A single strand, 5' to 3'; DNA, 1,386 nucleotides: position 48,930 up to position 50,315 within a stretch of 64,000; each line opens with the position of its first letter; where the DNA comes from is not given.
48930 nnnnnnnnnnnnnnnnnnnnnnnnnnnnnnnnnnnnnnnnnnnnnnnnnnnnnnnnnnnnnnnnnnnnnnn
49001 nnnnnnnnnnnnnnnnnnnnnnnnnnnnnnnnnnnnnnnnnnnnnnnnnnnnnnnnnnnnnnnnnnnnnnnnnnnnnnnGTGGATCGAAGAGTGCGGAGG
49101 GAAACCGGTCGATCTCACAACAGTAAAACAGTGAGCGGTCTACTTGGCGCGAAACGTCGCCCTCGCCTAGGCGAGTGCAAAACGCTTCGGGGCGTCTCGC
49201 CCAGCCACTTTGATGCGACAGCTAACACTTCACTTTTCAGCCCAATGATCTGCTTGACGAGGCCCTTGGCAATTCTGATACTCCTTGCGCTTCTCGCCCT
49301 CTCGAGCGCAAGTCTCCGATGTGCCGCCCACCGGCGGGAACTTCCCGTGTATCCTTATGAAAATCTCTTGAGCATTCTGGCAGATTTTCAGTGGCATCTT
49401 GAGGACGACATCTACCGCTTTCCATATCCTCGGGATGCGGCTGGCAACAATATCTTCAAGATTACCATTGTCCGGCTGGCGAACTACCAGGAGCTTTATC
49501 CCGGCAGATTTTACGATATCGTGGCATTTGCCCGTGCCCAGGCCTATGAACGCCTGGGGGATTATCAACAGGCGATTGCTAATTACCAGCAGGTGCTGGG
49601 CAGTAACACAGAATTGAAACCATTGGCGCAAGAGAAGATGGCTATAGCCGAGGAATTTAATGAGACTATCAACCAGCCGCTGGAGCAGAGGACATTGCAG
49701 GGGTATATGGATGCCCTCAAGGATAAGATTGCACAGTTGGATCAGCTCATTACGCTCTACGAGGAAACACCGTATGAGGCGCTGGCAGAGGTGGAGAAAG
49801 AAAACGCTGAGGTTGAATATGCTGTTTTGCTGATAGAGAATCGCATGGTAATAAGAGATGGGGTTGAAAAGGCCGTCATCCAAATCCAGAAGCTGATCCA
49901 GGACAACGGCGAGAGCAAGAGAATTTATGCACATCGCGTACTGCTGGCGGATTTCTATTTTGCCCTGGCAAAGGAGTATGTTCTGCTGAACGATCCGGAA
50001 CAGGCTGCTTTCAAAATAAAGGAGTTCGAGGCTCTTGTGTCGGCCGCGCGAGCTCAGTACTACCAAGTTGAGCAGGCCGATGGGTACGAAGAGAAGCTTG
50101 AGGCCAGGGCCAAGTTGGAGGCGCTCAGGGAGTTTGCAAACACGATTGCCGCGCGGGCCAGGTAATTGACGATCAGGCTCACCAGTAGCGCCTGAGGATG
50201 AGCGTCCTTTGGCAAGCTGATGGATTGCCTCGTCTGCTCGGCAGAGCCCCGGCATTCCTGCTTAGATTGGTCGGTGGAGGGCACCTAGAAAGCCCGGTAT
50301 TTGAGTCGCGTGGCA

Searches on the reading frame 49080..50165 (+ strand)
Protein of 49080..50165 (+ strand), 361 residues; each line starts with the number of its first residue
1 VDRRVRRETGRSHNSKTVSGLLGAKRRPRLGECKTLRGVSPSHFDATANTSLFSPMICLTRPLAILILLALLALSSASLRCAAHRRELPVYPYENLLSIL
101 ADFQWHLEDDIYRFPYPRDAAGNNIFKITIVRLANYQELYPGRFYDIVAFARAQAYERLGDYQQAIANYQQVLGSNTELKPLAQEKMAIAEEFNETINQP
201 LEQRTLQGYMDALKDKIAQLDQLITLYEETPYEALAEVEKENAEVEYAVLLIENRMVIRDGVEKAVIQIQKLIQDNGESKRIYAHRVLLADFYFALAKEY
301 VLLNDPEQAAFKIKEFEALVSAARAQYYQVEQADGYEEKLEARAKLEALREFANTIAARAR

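Call 122: search_protein_families(library=pfam, proteins=[window:49080-50165:+], max_evalue=0.001)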
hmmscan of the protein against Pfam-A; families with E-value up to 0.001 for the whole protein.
window:49080-50165:+ (361 aa): 5 families
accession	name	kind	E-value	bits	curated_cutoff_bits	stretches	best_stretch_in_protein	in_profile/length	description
PF13181.12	TPR_8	-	1.4e-06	28.5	25.7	0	150-175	5-30/34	Tetratricopeptide repeat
PF07719.23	TPR_2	-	1.7e-06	28.1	27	1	150-173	5-28/34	Tetratricopeptide repeat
PF00515.34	TPR_1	-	1.4e-05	25.1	27.8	1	152-173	7-28/34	Tetratricopeptide repeat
PF13424.12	TPR_12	-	0.00034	21.2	30.1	0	148-173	47-72/77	Tetratricopeptide repeat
PF16464.10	DUF5045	-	0.00065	20.4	29.9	0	291-350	29-83/85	Domain of unknown function (DUF5045)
